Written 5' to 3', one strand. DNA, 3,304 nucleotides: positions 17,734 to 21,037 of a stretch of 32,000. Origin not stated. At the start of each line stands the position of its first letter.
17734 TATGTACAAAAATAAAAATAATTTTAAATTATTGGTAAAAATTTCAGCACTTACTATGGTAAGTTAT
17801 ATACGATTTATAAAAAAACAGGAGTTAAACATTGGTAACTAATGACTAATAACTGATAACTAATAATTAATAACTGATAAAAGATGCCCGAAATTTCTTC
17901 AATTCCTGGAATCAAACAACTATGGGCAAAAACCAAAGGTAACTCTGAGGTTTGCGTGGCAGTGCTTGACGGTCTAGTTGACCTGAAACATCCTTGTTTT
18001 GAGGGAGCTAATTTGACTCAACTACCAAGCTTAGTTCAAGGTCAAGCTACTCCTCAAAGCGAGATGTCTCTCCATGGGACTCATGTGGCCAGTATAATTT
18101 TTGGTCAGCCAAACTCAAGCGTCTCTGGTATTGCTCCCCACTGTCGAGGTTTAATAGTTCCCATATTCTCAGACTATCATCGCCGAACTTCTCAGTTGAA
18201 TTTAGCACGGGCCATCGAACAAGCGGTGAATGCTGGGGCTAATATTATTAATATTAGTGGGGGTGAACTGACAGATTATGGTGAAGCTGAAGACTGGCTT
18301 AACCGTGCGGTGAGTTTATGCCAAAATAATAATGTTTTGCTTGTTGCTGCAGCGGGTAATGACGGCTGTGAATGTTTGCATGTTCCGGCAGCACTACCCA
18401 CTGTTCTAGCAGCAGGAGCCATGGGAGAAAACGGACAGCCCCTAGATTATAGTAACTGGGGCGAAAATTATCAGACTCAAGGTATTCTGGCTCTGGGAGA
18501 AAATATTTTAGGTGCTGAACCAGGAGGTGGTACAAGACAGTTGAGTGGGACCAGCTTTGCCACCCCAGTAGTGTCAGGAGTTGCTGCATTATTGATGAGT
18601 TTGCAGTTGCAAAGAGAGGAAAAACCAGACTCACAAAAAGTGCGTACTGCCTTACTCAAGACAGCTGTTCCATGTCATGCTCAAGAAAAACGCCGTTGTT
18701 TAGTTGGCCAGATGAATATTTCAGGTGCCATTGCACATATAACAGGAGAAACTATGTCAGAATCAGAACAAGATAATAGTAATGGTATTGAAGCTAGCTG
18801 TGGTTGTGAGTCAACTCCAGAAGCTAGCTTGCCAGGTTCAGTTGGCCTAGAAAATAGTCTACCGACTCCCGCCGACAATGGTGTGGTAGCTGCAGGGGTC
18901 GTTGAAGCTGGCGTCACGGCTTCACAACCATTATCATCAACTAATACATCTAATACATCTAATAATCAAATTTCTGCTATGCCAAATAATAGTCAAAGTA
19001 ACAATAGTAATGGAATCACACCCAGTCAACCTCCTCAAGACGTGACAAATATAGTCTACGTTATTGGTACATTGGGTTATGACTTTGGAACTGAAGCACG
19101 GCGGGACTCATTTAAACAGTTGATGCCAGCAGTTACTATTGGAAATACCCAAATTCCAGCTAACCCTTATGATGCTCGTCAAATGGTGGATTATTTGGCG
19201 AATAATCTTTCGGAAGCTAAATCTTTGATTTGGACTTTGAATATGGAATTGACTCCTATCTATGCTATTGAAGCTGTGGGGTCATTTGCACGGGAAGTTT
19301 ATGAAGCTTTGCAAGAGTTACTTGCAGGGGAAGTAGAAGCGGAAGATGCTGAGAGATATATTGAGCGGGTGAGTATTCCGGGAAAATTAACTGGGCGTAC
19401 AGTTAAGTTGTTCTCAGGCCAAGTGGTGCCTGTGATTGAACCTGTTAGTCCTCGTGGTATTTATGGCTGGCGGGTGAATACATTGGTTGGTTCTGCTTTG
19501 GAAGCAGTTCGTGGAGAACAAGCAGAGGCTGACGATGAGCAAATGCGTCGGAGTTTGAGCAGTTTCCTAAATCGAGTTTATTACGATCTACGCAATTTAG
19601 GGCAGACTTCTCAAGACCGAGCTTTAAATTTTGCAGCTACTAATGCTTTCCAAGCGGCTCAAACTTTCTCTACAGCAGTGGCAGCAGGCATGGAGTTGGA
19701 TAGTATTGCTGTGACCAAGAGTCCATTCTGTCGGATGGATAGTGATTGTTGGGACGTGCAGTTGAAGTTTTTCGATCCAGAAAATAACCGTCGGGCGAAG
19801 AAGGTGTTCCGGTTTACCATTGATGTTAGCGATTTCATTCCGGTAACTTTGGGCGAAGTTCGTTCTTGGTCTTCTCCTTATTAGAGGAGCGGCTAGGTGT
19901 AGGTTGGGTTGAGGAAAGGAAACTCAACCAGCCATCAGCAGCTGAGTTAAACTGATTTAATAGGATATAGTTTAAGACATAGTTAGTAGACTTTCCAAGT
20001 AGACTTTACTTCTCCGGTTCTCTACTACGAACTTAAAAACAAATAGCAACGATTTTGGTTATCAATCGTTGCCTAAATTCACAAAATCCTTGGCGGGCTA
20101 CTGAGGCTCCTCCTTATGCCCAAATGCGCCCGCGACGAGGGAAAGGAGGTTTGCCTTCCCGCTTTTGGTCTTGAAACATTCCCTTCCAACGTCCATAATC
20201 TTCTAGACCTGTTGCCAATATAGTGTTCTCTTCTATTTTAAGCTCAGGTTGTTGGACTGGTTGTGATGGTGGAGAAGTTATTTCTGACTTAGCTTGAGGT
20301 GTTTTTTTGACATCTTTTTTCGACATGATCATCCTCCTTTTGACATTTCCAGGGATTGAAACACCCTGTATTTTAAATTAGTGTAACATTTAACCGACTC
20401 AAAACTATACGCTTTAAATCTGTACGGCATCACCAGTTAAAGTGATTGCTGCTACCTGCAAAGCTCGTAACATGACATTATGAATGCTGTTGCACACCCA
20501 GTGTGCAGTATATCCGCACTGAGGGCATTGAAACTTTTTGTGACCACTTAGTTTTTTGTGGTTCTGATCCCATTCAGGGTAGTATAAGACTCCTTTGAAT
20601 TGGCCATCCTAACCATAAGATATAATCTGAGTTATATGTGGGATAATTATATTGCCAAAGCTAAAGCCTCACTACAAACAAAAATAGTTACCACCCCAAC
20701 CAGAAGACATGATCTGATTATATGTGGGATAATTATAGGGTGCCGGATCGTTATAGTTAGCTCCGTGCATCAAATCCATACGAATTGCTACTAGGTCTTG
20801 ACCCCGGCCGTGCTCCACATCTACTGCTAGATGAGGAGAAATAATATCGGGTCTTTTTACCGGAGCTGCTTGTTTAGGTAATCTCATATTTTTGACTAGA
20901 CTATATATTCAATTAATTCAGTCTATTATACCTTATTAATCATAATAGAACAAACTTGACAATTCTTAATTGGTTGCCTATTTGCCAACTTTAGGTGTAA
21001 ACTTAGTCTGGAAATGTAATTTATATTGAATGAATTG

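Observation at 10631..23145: Complete but fragmented cyanobactin (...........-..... RiPP) gene cluster between aspS and lysS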

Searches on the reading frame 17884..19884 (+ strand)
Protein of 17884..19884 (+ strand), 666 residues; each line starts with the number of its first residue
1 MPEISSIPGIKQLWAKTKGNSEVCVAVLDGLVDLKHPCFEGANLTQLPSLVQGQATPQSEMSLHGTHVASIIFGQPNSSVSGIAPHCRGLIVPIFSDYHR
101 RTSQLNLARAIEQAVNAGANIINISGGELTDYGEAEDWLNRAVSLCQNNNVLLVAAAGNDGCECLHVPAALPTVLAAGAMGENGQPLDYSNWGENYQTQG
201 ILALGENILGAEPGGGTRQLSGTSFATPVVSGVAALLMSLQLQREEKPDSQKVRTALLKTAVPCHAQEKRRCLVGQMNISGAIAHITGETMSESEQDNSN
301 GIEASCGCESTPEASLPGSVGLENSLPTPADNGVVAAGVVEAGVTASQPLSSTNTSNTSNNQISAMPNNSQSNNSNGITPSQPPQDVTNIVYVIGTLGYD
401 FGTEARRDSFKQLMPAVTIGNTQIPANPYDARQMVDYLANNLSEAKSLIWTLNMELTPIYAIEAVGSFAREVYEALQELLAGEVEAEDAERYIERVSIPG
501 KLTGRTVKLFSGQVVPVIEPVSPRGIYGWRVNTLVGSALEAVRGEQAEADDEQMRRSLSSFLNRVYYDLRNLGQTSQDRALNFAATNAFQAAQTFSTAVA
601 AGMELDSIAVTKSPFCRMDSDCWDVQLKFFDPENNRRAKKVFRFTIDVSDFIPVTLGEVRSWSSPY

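Call 3: search_protein_families(library=pfam, proteins=[window:17884-19884:+], max_evalue=0.01)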
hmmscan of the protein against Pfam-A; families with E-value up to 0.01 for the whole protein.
window:17884-19884:+ (666 aa): 3 families
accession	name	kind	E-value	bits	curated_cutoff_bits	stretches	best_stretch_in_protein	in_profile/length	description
PF18065.6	PatG_C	-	7.6e-41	139.2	25.9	1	549-662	2-115/115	PatG C-terminal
PF00082.27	Peptidase_S8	-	6.9e-33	114.6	21.8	1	21-268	2-274/288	Subtilase family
PF18047.6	PatG_D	-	7e-15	55.9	27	1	391-502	2-109/111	PatG Domain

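Call 4: search_protein_families(library=ncbifam, proteins=[window:17884-19884:+], max_evalue=0.01)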
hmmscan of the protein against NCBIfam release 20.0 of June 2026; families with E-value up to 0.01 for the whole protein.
window:17884-19884:+ (666 aa): 7 families
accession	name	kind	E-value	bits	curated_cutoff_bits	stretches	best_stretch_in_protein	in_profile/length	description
TIGR03895.1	protease_PatA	subfamily_domain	4.9e-293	973.5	421.05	1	64-665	1-606/606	PatA/PatG family cyanobactin maturation protease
TIGR03921.1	T7SS_mycosin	equivalog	2.3e-45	155.2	278.75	1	10-299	3-302/353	type VII secretion-associated serine protease mycosin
NF049966.1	QH_SP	equivalog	2.4e-14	53.2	165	1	25-260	2-210/219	subtilisin-like serine protease QhpE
NF033595.1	denti_PrtP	equivalog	1.3e-13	50.5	300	1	135-264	355-481/606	dentilisin complex serine proteinase subunit PrtP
NF040809.1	germ_prot_CspBA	exception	4.4e-10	37.9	1250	1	201-262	436-499/1099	bifunctional germination protease/germinant receptor pseudoprotease CspBA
NF040553.1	SGO_0316_fam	subfamily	7.5e-08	30.5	1400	1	63-160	359-464/1486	SGO_0316/SGO_0317 family LPXTG-anchored serine peptidase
NF042956.1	IteS_antiphage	equivalog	3.5e-06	25.6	900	1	208-260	479-532/747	S8 family anti-phage peptidase IteS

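Call 12: search_solved_structures(query=window:17884-19884:+, max_evalue=1e-10)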
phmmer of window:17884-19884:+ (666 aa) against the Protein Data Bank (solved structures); distinct sequences matched with E-value up to 1e-10: 97 (the best 60 are shown).
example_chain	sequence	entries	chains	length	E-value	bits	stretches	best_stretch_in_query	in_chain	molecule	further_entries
4h6w_A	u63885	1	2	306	1.1e-131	443.6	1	4-296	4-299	N-terminal cyanobactin protease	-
4h6v_A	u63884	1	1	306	6.7e-121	408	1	17-294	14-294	Subtilisin-like protein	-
3zxx_A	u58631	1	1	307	8.7e-121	407.6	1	17-294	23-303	SUBTILISIN-LIKE PROTEIN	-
3zxy_A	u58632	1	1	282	3e-119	402.5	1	17-291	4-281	SUBTILISIN-LIKE PROTEIN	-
4uvq_A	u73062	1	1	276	1.1e-98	334.6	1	390-665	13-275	THIAZOLINE OXIDASE/SUBTILISIN-LIKE PROTEASE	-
4h6x_A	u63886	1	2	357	1.7e-58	201.9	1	61-289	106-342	Thiazoline oxidase/subtilisin-like protease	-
4aks_A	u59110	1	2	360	3.6e-58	200.7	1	61-288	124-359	THIAZOLINE OXIDASE/SUBTILISIN-LIKE PROTEASE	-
4akt_A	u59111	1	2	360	3.5e-57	197.5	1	65-288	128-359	THIAZOLINE OXIDASE/SUBTILISIN-LIKE PROTEASE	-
1dbi_A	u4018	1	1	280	4.7e-24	88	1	13-240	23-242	AK.1 SERINE PROTEASE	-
7xr8_A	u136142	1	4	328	1.4e-22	83.2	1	9-263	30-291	Major intracellular serine protease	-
3vyv_A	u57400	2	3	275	3e-18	68.9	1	19-240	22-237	Subtilisin NAT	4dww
1st3_A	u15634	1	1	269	3.5e-18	68.6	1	21-238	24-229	SUBTILISIN BL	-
1mee_A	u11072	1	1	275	6.5e-18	67.7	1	19-240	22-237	MESENTERICOPEPTIDASE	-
5gl8_A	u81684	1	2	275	7.8e-18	67.5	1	19-240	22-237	Subtilisin NAT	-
1mpt_A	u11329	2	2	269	7.9e-18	67.5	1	21-238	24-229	M-PROTEASE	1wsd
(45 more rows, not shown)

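Call 39: search_protein_families(library=ncbifam, proteins=[L019:2945-3217:+, L019:9862-10059:-, L019:11461-11682:-, L019:6871-9075:+], max_evalue=0.01)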
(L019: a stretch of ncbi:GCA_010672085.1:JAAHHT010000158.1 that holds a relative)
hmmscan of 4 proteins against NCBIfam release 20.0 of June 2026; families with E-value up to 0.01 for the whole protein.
L019:2945-3217:+ (90 aa): 2 families
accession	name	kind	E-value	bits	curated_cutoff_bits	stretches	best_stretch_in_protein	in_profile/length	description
NF042906.1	Moor_cyan_RiPP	subfamily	6.7e-12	45.7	75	1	23-90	1-63/63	cyanobactin class RiPP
TIGR03678.1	het_cyc_patell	subfamily_domain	3.6e-11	43.2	39.6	1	23-54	1-34/34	microcyclamide/patellamide family RiPP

L019:9862-10059:- (65 aa): 3 families
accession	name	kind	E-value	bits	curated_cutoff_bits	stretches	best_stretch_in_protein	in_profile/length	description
NF042906.1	Moor_cyan_RiPP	subfamily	7.8e-13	48.7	75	1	1-65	1-63/63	cyanobactin class RiPP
TIGR03678.1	het_cyc_patell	subfamily_domain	1.2e-12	48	39.6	1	1-33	1-34/34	microcyclamide/patellamide family RiPP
TIGR04446.1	pren_cyc_PirE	subfamily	0.0091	16.3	35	0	1-65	1-51/51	anacyclamide/piricyclamide family prenylated cyclic peptide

L019:11461-11682:- (73 aa): 2 families
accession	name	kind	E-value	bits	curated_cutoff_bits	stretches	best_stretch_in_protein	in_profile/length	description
TIGR03678.1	het_cyc_patell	subfamily_domain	3.4e-08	33.7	39.6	1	1-32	1-34/34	microcyclamide/patellamide family RiPP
NF042906.1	Moor_cyan_RiPP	subfamily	4.8e-05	23.8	75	1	1-36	1-35/63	cyanobactin class RiPP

L019:6871-9075:+ (734 aa): 7 families
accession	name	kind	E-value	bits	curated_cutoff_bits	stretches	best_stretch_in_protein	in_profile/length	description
TIGR03895.1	protease_PatA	subfamily_domain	6.9e-284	943.3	421.05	2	321-733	183-606/606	PatA/PatG family cyanobactin maturation protease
TIGR03921.1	T7SS_mycosin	equivalog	7.6e-44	150.3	278.75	1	10-238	3-244/353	type VII secretion-associated serine protease mycosin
NF033595.1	denti_PrtP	equivalog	1.5e-12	46.9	300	1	135-245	355-464/606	dentilisin complex serine proteinase subunit PrtP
NF049966.1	QH_SP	equivalog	1.1e-11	44.6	165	1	25-241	2-195/219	subtilisin-like serine protease QhpE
NF040553.1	SGO_0316_fam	subfamily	4.5e-08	31.2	1400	1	63-160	359-464/1486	SGO_0316/SGO_0317 family LPXTG-anchored serine peptidase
NF040809.1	germ_prot_CspBA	exception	1.2e-07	29.8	1250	1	201-240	436-475/1099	bifunctional germination protease/germinant receptor pseudoprotease CspBA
NF042956.1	IteS_antiphage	equivalog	2.8e-05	22.6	900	0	207-242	478-514/747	S8 family anti-phage peptidase IteS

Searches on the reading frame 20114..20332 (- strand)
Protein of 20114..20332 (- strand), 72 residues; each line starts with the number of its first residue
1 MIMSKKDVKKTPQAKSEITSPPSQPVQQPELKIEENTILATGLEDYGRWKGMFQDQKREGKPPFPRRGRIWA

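Call 3: search_protein_families(library=pfam, proteins=[window:20114-20332:-], max_evalue=0.01)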
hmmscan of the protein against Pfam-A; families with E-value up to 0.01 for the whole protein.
window:20114-20332:- (72 aa): 0 families

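Call 4: search_protein_families(library=ncbifam, proteins=[window:20114-20332:-], max_evalue=0.01)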
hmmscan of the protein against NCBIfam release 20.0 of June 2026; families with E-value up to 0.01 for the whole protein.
window:20114-20332:- (72 aa): 1 family
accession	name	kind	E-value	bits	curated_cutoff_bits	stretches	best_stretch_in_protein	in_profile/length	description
TIGR04447.1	PatC_TenC_TruC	domain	2.3e-13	50.3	30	1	41-72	1-34/34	cyanobactin biosynthesis PatC/TenC/TruC family protein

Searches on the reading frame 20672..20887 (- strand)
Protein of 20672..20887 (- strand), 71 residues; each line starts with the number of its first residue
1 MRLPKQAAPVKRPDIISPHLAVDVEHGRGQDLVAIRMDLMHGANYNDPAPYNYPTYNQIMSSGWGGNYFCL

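Call 3: search_protein_families(library=pfam, proteins=[window:20672-20887:-], max_evalue=0.01)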
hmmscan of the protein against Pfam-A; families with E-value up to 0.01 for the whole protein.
window:20672-20887:- (71 aa): 0 families

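Call 4: search_protein_families(library=ncbifam, proteins=[window:20672-20887:-], max_evalue=0.01)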
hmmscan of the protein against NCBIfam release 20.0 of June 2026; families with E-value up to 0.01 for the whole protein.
window:20672-20887:- (71 aa): 1 family
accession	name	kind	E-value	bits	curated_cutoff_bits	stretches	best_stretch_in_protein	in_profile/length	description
TIGR04220.1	patB_acyB_mcaB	hypoth_equivalog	2.6e-35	119.9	55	1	1-60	1-60/61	cyanobactin biosynthesis system PatB/AcyB/McaB family protein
